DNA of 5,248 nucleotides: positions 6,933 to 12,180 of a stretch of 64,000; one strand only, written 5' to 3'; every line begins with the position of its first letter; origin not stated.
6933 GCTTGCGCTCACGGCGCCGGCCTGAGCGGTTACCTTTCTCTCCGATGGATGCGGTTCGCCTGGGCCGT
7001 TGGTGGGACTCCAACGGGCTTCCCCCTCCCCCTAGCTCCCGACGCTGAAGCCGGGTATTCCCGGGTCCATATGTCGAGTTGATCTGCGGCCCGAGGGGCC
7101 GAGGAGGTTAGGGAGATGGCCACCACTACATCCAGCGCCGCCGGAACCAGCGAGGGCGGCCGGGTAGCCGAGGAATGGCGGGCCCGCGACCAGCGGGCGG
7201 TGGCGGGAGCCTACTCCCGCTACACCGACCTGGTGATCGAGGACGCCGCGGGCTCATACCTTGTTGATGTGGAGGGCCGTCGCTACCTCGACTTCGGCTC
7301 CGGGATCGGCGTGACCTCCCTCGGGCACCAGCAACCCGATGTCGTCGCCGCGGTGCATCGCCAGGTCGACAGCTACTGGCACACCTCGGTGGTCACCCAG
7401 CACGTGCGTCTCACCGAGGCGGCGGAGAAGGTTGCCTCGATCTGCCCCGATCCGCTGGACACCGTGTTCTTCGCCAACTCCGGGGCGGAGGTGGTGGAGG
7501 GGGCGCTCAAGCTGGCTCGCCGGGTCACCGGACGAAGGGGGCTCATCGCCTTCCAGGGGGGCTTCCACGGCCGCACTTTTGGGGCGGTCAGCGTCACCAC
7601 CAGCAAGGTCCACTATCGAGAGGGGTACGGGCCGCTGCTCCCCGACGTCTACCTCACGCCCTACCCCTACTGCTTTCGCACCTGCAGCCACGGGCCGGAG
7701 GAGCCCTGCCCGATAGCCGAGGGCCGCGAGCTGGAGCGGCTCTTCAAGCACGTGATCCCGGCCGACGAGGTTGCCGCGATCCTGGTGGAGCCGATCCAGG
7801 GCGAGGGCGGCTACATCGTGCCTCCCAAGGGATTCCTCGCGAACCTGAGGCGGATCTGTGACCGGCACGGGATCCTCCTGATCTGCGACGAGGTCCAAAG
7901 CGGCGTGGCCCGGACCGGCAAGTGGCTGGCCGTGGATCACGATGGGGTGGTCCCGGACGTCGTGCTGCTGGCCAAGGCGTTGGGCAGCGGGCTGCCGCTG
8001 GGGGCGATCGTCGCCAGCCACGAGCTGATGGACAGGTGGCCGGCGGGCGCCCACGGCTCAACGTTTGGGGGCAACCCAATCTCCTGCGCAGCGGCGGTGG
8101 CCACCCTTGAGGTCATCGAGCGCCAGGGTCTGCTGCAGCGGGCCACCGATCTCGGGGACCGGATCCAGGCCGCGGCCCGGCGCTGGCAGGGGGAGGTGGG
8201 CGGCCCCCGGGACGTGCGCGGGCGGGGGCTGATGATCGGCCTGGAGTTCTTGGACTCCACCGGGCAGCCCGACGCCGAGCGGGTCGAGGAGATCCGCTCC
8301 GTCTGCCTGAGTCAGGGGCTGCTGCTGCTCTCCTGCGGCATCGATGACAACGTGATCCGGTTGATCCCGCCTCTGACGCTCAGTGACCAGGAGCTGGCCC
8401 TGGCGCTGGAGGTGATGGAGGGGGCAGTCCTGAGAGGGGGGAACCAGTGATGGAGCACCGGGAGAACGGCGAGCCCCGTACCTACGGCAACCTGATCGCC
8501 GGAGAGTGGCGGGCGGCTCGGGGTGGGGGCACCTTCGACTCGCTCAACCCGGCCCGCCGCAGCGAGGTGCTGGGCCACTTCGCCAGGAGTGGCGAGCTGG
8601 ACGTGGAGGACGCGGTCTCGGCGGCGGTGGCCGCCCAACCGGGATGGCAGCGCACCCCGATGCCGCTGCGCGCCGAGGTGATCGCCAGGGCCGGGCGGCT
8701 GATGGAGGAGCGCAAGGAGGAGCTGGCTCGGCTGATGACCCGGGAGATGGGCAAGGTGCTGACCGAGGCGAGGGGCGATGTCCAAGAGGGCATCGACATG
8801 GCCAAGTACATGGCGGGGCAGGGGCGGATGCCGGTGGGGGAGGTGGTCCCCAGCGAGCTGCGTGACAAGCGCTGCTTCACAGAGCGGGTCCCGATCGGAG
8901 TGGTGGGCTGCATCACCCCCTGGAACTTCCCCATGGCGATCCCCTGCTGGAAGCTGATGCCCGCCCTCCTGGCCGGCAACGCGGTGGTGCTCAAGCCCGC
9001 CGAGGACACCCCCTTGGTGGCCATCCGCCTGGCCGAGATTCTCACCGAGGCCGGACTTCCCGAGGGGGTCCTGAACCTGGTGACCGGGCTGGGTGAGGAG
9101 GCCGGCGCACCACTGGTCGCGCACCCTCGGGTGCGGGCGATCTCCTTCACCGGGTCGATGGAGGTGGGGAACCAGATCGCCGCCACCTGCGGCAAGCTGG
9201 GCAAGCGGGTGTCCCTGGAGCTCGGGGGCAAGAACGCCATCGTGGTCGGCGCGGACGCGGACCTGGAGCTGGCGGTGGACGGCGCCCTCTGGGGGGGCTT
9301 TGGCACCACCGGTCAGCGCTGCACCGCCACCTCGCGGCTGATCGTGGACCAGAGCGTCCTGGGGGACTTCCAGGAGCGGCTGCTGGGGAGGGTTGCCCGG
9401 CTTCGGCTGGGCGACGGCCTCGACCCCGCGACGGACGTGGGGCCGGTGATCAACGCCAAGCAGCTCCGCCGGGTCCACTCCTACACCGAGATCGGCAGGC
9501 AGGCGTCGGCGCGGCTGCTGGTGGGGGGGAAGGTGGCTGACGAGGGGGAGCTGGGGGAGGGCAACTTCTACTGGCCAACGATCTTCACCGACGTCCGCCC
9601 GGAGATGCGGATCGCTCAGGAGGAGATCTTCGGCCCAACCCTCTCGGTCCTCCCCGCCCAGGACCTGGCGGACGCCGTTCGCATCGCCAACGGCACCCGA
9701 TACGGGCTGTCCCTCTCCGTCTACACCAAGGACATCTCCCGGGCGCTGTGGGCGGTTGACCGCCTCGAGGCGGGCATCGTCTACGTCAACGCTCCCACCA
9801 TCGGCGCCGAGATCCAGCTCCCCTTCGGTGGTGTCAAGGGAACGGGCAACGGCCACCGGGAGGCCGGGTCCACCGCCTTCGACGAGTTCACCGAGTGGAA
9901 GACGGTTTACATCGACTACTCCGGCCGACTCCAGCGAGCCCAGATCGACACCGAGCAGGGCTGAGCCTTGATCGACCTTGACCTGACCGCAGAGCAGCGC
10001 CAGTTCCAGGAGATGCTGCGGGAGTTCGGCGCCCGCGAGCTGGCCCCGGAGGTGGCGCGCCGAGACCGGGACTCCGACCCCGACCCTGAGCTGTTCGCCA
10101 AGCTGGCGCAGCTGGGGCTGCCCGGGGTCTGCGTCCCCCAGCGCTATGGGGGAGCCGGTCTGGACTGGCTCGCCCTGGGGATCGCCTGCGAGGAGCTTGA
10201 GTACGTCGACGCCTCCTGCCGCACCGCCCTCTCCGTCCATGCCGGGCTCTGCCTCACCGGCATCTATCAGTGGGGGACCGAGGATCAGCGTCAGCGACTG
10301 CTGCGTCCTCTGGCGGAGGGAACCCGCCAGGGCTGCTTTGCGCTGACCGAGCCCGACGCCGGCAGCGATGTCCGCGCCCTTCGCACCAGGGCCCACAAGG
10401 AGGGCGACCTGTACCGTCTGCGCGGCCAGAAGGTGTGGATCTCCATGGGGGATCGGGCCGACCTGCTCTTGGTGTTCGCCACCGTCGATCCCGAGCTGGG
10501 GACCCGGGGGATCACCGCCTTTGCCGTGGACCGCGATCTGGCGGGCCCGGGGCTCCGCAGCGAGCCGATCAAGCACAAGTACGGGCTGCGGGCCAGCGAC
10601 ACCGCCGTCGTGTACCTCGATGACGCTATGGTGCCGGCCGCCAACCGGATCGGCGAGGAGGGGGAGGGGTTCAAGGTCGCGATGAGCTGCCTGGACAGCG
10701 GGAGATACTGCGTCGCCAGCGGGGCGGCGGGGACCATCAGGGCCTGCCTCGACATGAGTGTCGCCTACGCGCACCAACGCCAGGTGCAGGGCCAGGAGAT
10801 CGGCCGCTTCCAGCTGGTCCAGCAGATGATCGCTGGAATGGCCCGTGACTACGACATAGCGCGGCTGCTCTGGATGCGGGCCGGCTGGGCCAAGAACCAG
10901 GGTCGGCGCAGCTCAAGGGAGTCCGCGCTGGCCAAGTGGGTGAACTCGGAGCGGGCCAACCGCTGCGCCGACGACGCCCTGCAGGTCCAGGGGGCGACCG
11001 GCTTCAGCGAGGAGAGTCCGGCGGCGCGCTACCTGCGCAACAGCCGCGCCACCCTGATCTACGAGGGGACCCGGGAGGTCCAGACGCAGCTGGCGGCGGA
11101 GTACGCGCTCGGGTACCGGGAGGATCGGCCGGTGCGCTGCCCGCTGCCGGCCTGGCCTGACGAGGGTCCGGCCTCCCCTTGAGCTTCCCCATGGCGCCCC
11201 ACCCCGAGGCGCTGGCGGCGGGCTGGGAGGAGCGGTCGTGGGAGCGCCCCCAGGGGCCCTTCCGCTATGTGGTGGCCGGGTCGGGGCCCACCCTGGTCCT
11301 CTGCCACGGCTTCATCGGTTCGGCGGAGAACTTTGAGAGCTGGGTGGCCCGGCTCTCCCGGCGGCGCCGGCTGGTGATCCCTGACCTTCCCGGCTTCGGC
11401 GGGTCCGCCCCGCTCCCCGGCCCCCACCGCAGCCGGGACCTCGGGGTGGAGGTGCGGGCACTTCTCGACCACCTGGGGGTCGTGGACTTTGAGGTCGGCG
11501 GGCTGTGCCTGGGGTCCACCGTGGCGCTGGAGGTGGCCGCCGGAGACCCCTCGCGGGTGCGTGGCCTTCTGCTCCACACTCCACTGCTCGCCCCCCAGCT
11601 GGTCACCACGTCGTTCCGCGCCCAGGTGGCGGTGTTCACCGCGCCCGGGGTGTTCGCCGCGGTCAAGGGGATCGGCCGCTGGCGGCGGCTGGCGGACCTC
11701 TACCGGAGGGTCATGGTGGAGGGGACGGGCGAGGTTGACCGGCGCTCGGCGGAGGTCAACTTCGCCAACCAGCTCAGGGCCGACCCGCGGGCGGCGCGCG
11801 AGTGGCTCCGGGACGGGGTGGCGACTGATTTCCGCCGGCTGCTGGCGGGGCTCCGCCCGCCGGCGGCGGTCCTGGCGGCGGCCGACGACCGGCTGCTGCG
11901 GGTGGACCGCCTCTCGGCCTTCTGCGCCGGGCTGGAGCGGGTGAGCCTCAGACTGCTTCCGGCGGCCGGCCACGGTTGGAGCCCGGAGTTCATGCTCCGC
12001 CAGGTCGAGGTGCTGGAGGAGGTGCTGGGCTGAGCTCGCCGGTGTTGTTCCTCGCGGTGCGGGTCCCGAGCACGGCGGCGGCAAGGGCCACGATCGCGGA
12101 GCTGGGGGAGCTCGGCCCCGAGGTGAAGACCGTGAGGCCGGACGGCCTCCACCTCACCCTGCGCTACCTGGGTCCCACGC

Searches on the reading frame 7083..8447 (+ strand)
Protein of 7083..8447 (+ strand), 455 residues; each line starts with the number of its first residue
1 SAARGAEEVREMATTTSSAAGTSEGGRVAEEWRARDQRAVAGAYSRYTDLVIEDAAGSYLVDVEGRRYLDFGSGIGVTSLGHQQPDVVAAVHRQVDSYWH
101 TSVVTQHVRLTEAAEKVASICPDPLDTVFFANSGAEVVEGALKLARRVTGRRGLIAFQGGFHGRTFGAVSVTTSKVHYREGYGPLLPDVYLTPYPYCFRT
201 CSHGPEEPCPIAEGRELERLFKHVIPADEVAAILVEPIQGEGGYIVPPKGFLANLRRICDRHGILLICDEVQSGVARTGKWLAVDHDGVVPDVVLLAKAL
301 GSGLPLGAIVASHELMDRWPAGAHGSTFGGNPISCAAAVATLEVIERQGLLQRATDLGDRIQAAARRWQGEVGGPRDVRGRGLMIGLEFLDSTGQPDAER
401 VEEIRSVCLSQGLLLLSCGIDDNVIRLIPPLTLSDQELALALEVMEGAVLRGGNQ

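Call 68: search_protein_families(library=pfam, proteins=[window:7083-8447:+], max_evalue=0.00001)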
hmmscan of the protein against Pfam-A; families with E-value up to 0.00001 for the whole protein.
window:7083-8447:+ (455 aa): 1 family
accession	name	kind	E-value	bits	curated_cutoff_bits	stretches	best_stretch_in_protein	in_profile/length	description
PF00202.27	Aminotran_3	-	5.4e-122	407.8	30.5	1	49-448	10-402/403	Aminotransferase class-III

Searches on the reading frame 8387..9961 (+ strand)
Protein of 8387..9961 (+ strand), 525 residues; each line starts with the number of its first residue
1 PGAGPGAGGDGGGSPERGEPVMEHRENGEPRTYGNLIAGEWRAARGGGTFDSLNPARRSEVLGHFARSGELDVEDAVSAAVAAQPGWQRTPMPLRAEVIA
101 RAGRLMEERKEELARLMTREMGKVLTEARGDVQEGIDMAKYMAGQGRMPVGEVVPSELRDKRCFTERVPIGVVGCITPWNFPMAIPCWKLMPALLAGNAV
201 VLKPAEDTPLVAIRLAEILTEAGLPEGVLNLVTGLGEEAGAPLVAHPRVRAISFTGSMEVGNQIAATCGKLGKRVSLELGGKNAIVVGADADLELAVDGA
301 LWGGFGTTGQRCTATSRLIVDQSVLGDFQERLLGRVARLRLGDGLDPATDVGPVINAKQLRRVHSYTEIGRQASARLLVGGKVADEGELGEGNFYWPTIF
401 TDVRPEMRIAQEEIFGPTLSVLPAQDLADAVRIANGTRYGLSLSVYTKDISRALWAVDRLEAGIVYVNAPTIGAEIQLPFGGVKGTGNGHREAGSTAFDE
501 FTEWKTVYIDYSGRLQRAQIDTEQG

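Call 68: search_protein_families(library=pfam, proteins=[window:8387-9961:+], max_evalue=0.00001)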
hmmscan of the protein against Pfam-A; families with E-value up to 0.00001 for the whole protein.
window:8387-9961:+ (525 aa): 1 family
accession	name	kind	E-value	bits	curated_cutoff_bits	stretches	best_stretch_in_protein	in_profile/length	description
PF00171.27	Aldedh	-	5e-173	576.3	23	1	41-507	1-461/461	Aldehyde dehydrogenase family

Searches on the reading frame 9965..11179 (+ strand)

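Call 68: search_protein_families(library=pfam, proteins=[window:9965-11179:+], max_evalue=0.00001)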
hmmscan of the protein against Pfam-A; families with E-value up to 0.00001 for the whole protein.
window:9965-11179:+ (405 aa): 4 families
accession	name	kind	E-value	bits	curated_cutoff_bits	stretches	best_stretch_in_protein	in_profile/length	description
PF00441.29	Acyl-CoA_dh_1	-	9.1e-41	139.9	22.4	1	233-379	1-147/150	Acyl-CoA dehydrogenase, C-terminal domain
PF02771.21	Acyl-CoA_dh_N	-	5.9e-34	117.3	22.9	1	8-119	1-112/113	Acyl-CoA dehydrogenase, N-terminal domain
PF02770.24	Acyl-CoA_dh_M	-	2.3e-21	76.2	33.3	1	124-220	1-96/97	Acyl-CoA dehydrogenase, middle domain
PF08028.16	Acyl-CoA_dh_2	-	6.4e-09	36.6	22.7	1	249-370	2-133/134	Acyl-CoA dehydrogenase, C-terminal domain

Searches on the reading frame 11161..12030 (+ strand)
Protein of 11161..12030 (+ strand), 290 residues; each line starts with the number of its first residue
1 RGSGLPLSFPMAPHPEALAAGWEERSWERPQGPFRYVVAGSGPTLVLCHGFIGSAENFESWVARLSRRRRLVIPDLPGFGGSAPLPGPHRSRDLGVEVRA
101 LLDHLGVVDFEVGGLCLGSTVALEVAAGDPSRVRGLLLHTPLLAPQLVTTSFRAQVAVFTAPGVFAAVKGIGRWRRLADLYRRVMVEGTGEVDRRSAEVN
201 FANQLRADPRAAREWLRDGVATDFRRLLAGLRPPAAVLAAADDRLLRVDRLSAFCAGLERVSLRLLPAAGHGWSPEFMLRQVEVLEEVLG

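Call 68: search_protein_families(library=pfam, proteins=[window:11161-12030:+], max_evalue=0.00001)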
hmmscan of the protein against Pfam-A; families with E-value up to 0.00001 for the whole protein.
window:11161-12030:+ (290 aa): 3 families
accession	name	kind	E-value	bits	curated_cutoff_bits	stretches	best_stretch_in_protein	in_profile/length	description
PF00561.26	Abhydrolase_1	-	2.9e-20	73.4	25.8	1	43-271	1-238/245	alpha/beta hydrolase fold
PF12697.13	Abhydrolase_6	-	9e-14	53.1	26.3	1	45-273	1-205/217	Alpha/beta hydrolase family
PF12146.15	Hydrolase_4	-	8.8e-07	28.9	27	1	44-271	6-232/239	Serine aminopeptidase, S33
